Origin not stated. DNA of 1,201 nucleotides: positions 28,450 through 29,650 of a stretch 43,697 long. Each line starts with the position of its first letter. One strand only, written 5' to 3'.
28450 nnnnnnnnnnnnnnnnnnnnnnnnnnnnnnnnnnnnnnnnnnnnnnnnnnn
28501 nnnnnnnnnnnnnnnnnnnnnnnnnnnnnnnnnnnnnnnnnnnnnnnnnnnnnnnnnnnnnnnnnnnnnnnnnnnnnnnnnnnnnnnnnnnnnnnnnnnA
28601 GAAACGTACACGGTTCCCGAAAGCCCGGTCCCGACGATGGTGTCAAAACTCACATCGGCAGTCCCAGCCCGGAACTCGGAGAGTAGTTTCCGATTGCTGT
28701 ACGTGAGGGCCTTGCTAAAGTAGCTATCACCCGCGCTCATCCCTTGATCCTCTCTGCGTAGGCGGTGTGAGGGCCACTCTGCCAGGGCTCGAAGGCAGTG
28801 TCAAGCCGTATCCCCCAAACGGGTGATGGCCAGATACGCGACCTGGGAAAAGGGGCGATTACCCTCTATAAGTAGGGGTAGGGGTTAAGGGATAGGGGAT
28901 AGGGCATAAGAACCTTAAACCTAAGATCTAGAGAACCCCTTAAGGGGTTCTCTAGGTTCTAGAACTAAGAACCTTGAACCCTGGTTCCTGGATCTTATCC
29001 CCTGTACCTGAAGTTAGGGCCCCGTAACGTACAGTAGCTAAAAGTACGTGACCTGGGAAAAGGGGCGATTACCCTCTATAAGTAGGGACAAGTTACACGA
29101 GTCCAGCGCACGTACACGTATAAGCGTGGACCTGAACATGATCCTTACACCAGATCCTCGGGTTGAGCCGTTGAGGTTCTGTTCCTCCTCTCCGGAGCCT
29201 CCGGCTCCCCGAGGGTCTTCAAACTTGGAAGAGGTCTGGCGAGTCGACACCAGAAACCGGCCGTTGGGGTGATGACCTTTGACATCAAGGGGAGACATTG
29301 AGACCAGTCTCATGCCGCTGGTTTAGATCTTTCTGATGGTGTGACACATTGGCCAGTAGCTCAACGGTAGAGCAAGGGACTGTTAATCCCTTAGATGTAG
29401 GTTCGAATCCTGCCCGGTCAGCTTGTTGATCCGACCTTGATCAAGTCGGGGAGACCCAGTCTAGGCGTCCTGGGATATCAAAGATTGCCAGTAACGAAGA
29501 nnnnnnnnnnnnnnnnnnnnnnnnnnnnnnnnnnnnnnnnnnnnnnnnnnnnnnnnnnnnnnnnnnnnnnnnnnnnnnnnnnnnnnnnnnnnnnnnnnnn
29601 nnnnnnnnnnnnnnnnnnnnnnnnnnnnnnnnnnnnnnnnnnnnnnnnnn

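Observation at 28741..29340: Highly ordered repeat and palindrome architecture in the single divergent control region (candidate origin or master regulatory hub)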

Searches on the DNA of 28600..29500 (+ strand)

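Call 4: search_dna_similar(query=window:28600-29400:+, collection=phages, mode=near, max_rows=40)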
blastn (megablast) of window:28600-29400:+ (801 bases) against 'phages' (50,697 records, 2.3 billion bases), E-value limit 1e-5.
No match.

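Call 23: search_rna_families(source=window, start=28600, end=29500, threshold=evalue, max_evalue=10, show_alignments=2)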
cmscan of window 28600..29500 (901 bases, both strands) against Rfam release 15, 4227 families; matches with E-value up to 10: 11.
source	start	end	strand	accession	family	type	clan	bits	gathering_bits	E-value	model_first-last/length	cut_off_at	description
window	29350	29421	+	RF00005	tRNA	Gene; tRNA;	CL00001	63.8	29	2.2e-13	1-71/71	no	tRNA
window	28926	28956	+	RF04347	Plastid-ccsA-ndhD-2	Cis-reg;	-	24.5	51.5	0.029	1-53/53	no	Plastid-ccsA-ndhD-2 3UTR RNA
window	28927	28959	-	RF04346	Plastid-ccsA-ndhD-1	Cis-reg;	CL00154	23.4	48.5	0.042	1-57/57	no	Plastid-ccsA-ndhD-1 3UTR RNA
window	28927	28957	-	RF04347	Plastid-ccsA-ndhD-2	Cis-reg;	-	20.6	51.5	0.33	1-53/53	no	Plastid-ccsA-ndhD-2 3UTR RNA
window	28907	28973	-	RF03656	mir-2432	Gene; miRNA;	-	20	100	0.38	1-68/68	no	mir-2432 microRNA precursor family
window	28930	29015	-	RF00106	RNAI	Gene; antisense;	-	19.7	47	0.47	1-102/102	no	RNAI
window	28921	28962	+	RF03994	mir-7558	Gene; miRNA;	-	19.3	80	0.82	3-47/51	no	mir-7558 microRNA precursor family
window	28924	28958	+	RF04157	MIR9486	Gene; miRNA;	-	17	100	2.1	1-119/119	no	MIR9486 microRNA precursor family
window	29173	29201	+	RF02791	CcsR1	Gene; sRNA;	-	14.8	65.3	1.1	47-75/83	no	Conserved CCUCCUCCC motif stress-induced RNA 1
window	29383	29421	-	RF04351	Plastid-psbl-rps4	Cis-reg;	-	14.5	68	6.6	1-53/53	no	Plastid-psbl-rps4 3UTR RNA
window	28769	28901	+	RF00062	HgcC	Gene;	-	13.2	50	2.5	1-130/130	no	HgcC family RNA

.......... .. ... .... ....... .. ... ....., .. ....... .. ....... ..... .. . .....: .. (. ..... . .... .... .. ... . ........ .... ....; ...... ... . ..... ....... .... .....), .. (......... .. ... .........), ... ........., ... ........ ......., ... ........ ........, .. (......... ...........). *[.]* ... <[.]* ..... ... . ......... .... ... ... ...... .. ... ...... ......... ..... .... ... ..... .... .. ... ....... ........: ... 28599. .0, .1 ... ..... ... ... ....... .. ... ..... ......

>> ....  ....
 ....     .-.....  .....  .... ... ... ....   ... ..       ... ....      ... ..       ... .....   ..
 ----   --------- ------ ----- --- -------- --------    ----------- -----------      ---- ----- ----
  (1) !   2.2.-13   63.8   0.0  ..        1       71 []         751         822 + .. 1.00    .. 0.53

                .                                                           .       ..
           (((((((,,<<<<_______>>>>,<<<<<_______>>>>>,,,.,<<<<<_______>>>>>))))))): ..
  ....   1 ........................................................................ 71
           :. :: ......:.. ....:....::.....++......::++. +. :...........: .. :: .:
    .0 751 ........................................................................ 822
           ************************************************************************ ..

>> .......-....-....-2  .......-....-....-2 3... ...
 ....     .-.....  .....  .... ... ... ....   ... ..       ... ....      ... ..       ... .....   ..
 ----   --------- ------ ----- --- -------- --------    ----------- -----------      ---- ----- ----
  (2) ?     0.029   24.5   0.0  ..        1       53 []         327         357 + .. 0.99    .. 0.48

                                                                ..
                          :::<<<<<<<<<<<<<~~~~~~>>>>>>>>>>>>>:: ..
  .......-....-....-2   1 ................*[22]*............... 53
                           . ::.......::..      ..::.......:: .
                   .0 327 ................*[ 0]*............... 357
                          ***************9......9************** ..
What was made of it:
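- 29088..29221 (+): New structured RNA of about 134 nt. It has a 5' hairpin with the conserved loop AUAAGCG, and a long 3' hairpin whose apical loop UCCUCCUCUCC is nearly invariant. There is no Rfam family (call 23).
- On Known RNA family (Rfam 15): The best other hits are chance-level (call 23).
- Closest known: sRNAs with C/U-rich anti-Shine-Dalgarno-like loops. Different: The only match to CcsR1 is chance-level (14.8 bits against a gathering score of 65.3, E=1.1; call 23).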

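Call 64: build_rna_model(alignment_id=A2, structure=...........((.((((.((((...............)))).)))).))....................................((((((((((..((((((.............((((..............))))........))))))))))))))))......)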
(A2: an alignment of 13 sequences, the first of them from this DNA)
Model R1 built from alignment A2 (13 sequences, 169 columns); structure: as given.
model positions 138; base pairs 30; branch points 1; effective number of sequences 2.24; information 0.59 bits per position. Calibrated on 0.2 Mb of random sequence (short: E-values are rough).
structure used (alignment columns):
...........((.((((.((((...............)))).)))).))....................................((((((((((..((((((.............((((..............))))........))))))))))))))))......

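Call 65: search_with_rna_model(model_id=R1, sources=[window, L001, L002, L003, L004, L005, L006, L007, L008, L009, L010, L011, L012, L013, L014, L015, L027, L028, L029, L030, L031, L032, L033, L034, L035, L036, L037, L038, L039, L040], max_evalue=1)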
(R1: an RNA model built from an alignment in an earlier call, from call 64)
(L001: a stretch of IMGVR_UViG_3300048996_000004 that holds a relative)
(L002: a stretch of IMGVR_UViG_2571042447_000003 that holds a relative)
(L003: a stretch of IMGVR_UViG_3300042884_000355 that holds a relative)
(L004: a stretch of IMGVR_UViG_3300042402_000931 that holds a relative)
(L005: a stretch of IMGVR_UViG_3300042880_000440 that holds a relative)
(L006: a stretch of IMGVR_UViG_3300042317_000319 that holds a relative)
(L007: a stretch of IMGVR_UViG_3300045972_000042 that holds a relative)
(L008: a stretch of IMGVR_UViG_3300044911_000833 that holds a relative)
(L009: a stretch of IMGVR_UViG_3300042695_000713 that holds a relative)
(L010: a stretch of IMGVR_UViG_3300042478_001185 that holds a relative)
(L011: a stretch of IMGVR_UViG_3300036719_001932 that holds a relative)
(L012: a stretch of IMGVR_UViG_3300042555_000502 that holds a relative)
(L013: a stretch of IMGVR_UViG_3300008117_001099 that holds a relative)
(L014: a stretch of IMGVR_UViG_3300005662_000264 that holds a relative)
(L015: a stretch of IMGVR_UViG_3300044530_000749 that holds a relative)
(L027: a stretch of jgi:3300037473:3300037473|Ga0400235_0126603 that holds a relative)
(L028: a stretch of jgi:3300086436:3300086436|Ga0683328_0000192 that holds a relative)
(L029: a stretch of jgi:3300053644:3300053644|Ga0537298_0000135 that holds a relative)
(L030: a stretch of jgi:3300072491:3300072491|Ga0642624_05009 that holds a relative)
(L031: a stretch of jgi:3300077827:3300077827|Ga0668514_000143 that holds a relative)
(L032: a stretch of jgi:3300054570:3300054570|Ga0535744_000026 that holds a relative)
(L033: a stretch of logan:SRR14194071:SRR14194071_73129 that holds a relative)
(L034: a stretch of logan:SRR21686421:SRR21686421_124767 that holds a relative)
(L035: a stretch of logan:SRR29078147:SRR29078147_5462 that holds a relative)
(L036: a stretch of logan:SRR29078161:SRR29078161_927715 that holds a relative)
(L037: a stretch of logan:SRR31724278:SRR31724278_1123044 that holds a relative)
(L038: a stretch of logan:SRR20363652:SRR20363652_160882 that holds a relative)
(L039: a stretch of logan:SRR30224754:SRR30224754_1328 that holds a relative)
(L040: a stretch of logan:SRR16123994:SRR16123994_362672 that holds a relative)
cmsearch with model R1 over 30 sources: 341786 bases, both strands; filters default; matches with E-value up to 1: 16.
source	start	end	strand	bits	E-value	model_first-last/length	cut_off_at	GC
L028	3706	3840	-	146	4.5e-40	1-138/138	no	0.57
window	29088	29221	+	144.4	1.2e-39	1-138/138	no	0.57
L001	6916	7049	-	144.3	1.4e-39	1-138/138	no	0.56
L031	3225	3360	-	141.2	1.1e-38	1-138/138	no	0.56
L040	182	321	-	141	1.2e-38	1-138/138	no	0.58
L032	2598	2737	-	140.9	1.3e-38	1-138/138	no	0.57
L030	2838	2972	-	137.4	1.4e-37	1-138/138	no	0.59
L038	3196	3326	-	131.3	7.9e-36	1-138/138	no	0.56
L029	3748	3878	-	128.9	4.2e-35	1-138/138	no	0.56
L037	937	1093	-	119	3e-32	1-138/138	no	0.56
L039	1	127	-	115.5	3.1e-31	1-130/138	3'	0.57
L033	1625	1763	-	107.1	8.7e-29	1-138/138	no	0.56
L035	1209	1353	-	81.4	2.4e-21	1-138/138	no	0.55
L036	408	552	-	81.4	2.4e-21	1-138/138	no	0.55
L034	1689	1837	-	62.2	9.4e-16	1-138/138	no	0.66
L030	1850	1913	+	15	0.046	1-138/138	no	0.53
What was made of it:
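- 29088..29221 (+): The covariance model hits once per relative, always at this position (call 65).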

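Call 69: search_dna_similar(query=window:29040-29225:+, collection=phages, mode=distant, max_evalue=0.01)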
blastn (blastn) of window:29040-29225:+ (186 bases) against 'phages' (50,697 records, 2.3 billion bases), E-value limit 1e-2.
No match.

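Call 104: search_with_rna_model(model_id=R1, sources=[L042, L043], max_evalue=10, filters=off)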
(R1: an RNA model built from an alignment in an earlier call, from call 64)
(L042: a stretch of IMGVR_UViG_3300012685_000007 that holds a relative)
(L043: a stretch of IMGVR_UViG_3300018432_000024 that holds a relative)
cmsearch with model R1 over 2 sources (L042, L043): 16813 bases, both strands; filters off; matches with E-value up to 10: 13.
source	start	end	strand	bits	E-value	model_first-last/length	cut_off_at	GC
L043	4522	4625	+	13.9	0.0046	1-138/138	no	0.54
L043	4626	4718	-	9.5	0.091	1-138/138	no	0.48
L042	8210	8332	+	7.1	0.43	1-138/138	no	0.53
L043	3664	3749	-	5.8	1.1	1-138/138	no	0.52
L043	315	355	-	5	1.8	81-122/138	no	0.46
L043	5159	5236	-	5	1.8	1-138/138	no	0.42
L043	4629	4672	+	4.9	1.9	66-134/138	no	0.52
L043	891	1015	-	4.2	3.1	1-138/138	no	0.54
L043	2517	2642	-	3.3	5.7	1-138/138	no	0.49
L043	6290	6397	+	2.9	7.4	1-138/138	no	0.53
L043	4764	4848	+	2.8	7.8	1-138/138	no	0.47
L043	3413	3507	+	2.5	9.6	73-128/138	no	0.62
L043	2526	2638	+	2.5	9.6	1-138/138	no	0.5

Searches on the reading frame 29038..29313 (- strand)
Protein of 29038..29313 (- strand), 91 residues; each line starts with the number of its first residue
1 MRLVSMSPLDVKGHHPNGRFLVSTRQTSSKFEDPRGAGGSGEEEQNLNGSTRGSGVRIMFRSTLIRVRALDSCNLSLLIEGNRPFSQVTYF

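Call 8: search_protein_families(library=pfam, proteins=[window:29038-29313:-], max_evalue=0.01)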
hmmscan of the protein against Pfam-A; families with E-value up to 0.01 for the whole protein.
window:29038-29313:- (91 aa): 0 families

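Call 9: search_protein_families(library=phrogs, proteins=[window:29038-29313:-], max_evalue=0.01)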
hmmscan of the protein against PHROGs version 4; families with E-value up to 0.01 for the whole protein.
window:29038-29313:- (91 aa): 0 families
